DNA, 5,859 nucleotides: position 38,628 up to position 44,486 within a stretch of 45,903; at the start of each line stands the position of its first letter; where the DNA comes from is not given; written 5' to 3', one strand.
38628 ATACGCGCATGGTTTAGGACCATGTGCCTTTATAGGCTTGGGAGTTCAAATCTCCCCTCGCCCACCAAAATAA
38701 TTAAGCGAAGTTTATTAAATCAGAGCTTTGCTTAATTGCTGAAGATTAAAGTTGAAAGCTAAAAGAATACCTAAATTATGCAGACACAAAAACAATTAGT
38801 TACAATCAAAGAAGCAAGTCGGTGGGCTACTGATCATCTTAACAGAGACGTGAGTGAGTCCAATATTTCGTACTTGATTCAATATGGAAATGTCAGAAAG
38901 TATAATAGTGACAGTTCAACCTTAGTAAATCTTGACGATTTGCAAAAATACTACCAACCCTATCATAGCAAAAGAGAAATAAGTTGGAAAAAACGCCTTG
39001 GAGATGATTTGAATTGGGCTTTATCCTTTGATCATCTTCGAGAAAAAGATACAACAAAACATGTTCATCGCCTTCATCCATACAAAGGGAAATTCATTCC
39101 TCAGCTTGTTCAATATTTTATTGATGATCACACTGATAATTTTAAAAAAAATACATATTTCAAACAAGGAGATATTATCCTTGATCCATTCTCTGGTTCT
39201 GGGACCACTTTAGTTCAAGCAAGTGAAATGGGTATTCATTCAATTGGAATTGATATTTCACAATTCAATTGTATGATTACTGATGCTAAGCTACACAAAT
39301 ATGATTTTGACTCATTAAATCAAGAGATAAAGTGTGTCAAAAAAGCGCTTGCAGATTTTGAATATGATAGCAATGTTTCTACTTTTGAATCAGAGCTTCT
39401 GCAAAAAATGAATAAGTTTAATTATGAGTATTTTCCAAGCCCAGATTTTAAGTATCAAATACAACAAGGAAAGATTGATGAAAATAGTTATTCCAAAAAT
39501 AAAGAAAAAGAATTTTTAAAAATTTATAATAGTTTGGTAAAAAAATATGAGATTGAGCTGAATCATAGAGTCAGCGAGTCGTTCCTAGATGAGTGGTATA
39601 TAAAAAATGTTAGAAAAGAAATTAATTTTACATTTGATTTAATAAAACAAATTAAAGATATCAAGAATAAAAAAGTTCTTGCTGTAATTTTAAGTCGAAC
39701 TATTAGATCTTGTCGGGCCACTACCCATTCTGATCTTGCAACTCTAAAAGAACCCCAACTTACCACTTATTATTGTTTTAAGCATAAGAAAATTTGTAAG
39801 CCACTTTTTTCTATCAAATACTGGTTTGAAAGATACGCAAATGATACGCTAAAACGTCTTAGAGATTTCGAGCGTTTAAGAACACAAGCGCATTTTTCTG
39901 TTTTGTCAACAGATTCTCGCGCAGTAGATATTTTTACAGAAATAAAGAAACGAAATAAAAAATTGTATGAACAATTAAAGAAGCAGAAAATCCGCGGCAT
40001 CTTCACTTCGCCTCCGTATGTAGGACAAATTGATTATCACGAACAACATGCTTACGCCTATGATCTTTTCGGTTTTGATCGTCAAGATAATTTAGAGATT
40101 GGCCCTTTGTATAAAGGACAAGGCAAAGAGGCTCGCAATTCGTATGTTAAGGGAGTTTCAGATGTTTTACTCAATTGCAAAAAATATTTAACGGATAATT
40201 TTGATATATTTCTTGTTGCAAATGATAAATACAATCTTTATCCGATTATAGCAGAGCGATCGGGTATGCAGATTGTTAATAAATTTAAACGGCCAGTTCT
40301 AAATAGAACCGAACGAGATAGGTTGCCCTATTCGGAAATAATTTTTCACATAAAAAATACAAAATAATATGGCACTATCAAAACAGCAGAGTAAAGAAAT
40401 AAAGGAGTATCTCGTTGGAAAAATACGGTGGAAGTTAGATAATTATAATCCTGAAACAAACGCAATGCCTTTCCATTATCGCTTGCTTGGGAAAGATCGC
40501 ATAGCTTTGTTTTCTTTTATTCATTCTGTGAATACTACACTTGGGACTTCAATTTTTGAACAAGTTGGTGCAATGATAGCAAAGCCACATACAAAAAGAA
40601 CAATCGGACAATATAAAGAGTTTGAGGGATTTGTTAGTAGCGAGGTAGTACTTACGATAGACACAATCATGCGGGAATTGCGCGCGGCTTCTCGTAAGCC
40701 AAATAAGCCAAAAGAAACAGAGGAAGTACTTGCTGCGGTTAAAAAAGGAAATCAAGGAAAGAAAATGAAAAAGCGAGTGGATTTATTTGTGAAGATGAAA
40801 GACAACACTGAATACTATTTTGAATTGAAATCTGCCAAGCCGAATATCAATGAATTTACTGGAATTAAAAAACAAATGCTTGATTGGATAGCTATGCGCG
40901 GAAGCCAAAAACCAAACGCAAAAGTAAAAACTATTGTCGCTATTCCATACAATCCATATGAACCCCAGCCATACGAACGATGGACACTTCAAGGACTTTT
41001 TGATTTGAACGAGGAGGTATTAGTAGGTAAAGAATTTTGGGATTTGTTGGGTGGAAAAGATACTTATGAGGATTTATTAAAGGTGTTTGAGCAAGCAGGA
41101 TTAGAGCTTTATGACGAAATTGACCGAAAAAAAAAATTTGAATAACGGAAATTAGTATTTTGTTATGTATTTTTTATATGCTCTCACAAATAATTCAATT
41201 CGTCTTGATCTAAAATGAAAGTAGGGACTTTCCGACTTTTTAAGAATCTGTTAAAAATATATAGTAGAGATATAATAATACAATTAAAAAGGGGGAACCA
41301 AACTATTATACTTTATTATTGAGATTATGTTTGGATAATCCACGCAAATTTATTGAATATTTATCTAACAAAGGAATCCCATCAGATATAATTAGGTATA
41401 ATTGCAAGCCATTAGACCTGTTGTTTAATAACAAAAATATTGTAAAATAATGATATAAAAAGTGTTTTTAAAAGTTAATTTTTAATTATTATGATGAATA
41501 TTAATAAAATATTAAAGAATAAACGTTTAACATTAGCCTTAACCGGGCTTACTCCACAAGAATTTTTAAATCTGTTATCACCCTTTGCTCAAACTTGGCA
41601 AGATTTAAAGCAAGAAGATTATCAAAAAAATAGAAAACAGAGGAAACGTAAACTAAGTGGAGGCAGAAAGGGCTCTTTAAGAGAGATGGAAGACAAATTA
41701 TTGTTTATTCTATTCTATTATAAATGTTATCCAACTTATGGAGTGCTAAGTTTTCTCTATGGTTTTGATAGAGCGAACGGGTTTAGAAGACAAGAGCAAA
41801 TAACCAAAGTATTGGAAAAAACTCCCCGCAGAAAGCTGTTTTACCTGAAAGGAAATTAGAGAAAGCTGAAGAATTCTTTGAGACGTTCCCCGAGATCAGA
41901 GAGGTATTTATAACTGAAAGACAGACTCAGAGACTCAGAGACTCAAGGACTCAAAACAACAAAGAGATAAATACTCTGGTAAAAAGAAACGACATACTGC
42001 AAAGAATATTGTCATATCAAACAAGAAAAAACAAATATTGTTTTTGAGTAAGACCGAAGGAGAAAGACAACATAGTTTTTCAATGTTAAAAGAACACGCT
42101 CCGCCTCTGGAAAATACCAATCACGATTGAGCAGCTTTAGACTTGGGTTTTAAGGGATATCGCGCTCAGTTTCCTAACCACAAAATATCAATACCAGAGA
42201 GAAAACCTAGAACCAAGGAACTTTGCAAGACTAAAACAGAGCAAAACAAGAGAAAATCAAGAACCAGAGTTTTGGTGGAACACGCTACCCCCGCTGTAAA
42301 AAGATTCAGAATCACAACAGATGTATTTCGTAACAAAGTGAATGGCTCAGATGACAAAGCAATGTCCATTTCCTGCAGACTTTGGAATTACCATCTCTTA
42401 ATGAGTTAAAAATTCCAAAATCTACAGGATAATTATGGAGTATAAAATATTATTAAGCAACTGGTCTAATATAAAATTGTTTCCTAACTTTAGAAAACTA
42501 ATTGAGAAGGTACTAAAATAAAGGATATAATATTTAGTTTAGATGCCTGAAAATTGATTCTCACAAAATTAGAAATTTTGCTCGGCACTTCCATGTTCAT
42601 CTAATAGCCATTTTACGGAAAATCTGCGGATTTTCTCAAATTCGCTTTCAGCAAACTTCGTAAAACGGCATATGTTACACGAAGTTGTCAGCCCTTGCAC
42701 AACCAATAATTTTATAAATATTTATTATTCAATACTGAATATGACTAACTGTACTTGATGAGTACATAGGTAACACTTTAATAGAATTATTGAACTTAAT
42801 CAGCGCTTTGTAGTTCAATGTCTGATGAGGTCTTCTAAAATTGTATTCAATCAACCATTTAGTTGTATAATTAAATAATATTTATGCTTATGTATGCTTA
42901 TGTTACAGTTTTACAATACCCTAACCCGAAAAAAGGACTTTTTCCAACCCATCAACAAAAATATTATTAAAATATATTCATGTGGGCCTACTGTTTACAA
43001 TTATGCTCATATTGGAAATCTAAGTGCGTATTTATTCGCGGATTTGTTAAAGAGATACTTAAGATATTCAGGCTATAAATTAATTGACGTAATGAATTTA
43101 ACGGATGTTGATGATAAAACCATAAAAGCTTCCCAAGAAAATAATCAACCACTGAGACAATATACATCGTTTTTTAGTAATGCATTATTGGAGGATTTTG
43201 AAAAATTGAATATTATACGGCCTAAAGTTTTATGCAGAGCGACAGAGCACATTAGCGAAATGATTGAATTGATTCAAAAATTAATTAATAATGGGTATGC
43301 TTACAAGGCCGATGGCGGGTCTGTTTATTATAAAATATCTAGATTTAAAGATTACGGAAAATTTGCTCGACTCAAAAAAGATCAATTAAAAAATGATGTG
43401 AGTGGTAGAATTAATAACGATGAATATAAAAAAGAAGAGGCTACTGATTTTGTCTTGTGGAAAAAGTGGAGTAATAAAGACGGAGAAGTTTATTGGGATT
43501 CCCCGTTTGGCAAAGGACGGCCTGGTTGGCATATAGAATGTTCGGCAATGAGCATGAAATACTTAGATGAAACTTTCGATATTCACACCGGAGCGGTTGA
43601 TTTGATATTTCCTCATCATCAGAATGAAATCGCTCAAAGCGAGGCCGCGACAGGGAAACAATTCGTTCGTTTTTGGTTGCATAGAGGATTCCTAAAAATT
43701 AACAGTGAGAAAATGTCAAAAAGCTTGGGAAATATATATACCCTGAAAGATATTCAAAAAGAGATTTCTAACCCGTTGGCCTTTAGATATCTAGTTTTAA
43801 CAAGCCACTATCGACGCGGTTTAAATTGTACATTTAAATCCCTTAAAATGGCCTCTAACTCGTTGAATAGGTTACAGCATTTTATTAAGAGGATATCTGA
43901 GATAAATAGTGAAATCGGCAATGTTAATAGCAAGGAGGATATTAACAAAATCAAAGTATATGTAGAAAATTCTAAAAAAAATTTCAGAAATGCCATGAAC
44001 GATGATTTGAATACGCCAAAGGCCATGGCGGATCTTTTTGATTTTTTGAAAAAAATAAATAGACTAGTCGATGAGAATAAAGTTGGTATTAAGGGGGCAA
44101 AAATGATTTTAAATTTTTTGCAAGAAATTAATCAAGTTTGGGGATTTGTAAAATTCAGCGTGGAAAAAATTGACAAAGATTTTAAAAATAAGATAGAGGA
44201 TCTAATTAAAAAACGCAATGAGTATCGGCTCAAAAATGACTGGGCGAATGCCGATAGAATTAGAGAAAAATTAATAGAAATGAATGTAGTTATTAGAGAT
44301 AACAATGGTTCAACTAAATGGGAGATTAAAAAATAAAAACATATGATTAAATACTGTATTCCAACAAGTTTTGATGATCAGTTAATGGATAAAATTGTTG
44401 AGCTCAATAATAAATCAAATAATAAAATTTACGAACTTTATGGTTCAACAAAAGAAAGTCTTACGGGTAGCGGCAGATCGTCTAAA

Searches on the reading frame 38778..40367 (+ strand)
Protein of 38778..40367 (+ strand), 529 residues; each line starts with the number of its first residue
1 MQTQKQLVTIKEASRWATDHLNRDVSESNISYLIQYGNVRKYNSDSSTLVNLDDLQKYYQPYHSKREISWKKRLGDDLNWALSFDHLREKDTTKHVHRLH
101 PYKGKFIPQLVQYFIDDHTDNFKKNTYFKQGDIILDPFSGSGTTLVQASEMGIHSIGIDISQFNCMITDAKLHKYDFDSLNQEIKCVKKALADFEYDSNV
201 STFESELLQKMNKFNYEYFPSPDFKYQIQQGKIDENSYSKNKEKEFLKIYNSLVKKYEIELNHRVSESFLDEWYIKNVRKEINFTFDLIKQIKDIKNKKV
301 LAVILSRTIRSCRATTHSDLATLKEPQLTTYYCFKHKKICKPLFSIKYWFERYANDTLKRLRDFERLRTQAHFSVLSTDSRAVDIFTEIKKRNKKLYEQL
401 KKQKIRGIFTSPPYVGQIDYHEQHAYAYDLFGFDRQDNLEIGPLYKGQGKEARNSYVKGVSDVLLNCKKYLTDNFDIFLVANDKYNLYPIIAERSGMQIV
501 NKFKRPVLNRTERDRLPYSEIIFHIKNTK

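Call 10: search_protein_families(library=pfam, proteins=[window:38778-40367:+], max_evalue=0.01)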
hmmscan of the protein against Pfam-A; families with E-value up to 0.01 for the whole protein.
window:38778-40367:+ (529 aa): 3 families
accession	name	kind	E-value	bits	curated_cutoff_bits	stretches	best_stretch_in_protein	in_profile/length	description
PF01555.25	N6_N4_Mtase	-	9.3e-17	62.1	26.7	2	61-165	123-216/221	DNA methylase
PF01170.24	UPF0020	-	1.6e-05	25.1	22.3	1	128-173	26-65/197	RMKL-like, methyltransferase domain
PF09445.16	Methyltransf_15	-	2.9e-05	24.2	22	0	133-186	3-56/165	RNA cap guanine-N2 methyltransferase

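Call 37: find_encoding_contigs(protein=window:38778-40367:+, flank=6000, max_places=10)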
Protein window:38778-40367:+ (529 aa): 1 contig read that carries it; 1 place shown.
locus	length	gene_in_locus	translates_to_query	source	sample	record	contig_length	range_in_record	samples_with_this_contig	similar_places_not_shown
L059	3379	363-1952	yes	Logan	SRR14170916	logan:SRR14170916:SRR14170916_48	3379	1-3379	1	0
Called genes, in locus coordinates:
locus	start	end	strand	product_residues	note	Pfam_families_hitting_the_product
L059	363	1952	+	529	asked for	PF01555:N6_N4_Mtase, PF01170:UPF0020 (faint)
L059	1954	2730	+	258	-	PF09520:HinfI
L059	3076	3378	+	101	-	?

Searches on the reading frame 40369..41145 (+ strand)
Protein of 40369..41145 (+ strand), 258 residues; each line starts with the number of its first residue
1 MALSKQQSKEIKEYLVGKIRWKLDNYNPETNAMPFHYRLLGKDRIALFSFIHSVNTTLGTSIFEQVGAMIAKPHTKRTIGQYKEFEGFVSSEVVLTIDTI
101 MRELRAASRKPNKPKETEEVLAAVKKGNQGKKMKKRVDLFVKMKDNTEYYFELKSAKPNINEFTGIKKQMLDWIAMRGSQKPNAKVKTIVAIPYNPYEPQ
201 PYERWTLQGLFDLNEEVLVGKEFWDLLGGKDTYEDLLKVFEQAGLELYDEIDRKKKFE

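Call 10: search_protein_families(library=pfam, proteins=[window:40369-41145:+], max_evalue=0.01)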
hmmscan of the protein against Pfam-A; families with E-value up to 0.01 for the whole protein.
window:40369-41145:+ (258 aa): 1 family
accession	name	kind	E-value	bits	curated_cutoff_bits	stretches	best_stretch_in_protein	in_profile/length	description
PF09520.16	RE_TdeIII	-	1.6e-76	257.6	27.2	1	5-244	2-242/242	Type II restriction endonuclease, TdeIII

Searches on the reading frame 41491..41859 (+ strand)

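Call 88: search_protein_families(library=pfam, proteins=[window:41491-41859:+], max_evalue=0.001)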
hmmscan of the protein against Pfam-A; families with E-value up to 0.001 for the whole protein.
window:41491-41859:+ (122 aa): 1 family
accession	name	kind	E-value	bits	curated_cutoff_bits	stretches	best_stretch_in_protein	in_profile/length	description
PF13613.12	HTH_Tnp_4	-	2.4e-06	27.5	27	1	63-109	3-48/53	Helix-turn-helix of DDE superfamily endonuclease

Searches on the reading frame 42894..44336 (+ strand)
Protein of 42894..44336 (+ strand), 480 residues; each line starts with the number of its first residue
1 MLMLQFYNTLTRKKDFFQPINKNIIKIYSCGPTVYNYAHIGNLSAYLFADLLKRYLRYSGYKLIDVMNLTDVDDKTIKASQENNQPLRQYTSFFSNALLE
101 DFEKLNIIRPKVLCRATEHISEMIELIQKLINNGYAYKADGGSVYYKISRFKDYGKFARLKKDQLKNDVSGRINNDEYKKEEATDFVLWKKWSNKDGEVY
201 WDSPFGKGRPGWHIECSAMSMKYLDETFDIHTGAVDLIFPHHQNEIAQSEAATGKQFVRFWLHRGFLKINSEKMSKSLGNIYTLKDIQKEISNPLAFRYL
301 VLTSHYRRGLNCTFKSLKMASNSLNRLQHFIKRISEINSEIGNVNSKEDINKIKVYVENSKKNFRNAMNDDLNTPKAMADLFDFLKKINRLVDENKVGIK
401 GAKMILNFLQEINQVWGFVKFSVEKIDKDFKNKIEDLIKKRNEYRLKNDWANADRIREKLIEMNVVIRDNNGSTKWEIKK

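Call 70: find_related_loci(query=window:42894-44336:+, collection=genome_contigs, flank=10000)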
Query window:42894-44336:+ (480 aa) in genome_contigs; peptide patterns used: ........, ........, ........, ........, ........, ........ (x = any residue, [..] = any of these).
599 stretches matched a pattern (row limit reached: there are more); 478 encode a relative of the query (tblastn E <= 1e-3); the best 80 are kept; 80 distinct loci.
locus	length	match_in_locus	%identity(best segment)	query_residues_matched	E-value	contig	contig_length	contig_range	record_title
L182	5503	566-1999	78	1-480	0e+0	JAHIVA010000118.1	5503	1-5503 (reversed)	MAG: Patescibacteria group bacterium isolate MM_PC_MetaG.mb.47 MM_PC_MetaG.mb.47_k141_1372668, whole genome shotgun sequ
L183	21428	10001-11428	72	3-480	0e+0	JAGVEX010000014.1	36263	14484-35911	MAG: bacterium isolate DeMMO2_23 c_000000015329, whole genome shotgun sequence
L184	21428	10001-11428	57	3-479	0e+0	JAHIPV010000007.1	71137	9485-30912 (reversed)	MAG: Patescibacteria group bacterium isolate KR13_S3.mb.84 KR13_S3.mb.84_k141_171393, whole genome shotgun sequence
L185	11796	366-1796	54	3-480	0e+0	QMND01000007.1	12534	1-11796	MAG: Candidatus Shapirobacteria bacterium isolate B61_G2 B61_Guay2_scaffold_01184, whole genome shotgun sequence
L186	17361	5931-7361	54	1-479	1e-180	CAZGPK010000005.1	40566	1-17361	MAG TPA_asm: uncultured Gammaproteobacteria bacterium isolate SRP050083_co7_586 genome assembly, contig: NODE_675_length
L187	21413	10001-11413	54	3-476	9e-176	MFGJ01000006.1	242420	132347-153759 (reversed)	MAG: Candidatus Falkowbacteria bacterium RIFOXYC2_FULL_36_12 rifoxyc2_full_scaffold_69, whole genome shotgun sequence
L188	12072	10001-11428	66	3-480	0e+0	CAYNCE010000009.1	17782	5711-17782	MAG TPA_asm: uncultured Gammaproteobacteria bacterium isolate SRP256446_co1_34 genome assembly, contig: NODE_1110_length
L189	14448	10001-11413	50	2-479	2e-160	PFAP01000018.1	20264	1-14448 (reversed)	MAG: Candidatus Falkowbacteria bacterium CG10_big_fil_rev_8_21_14_0_10_39_11 CG10_8_21_14_0.10_scaffold_2296_c, whole ge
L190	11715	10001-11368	50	2-470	4e-158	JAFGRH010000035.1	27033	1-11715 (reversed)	MAG: Candidatus Woesearchaeota archaeon isolate Zod_Metabat.822 k87_6751526, whole genome shotgun sequence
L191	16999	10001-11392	49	1-476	2e-157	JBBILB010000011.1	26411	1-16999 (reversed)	MAG: Candidatus Woesearchaeota archaeon isolate PGS172224_bin_2 NODE_1497_length_26411_cov_2.99441, whole genome shotgun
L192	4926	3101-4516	49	3-476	5e-159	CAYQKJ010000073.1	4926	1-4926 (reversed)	MAG TPA_asm: uncultured Methanosarcinales archaeon isolate SRP098346_co1_64 genome assembly, contig: NODE_25928_length_4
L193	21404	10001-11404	52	3-479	4e-155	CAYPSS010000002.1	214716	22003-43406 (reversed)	MAG TPA_asm: uncultured Gammaproteobacteria bacterium isolate binchicken_co27_474 genome assembly, contig: NODE_57_lengt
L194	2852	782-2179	47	3-477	1e-163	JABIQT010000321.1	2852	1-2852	MAG: Candidatus Latescibacterota bacterium isolate SI072_bin148 k141_882296, whole genome shotgun sequence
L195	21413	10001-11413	50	2-479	1e-160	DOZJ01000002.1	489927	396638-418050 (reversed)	MAG TPA_asm: Candidatus Falkowbacteria bacterium isolate UBA11705 contig_1667, whole genome shotgun sequence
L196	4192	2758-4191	48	2-469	8e-158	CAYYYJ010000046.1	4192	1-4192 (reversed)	MAG TPA_asm: uncultured archaeon isolate ERP125453_co1_55 genome assembly, contig: NODE_29520_length_4192_cov_38.267343,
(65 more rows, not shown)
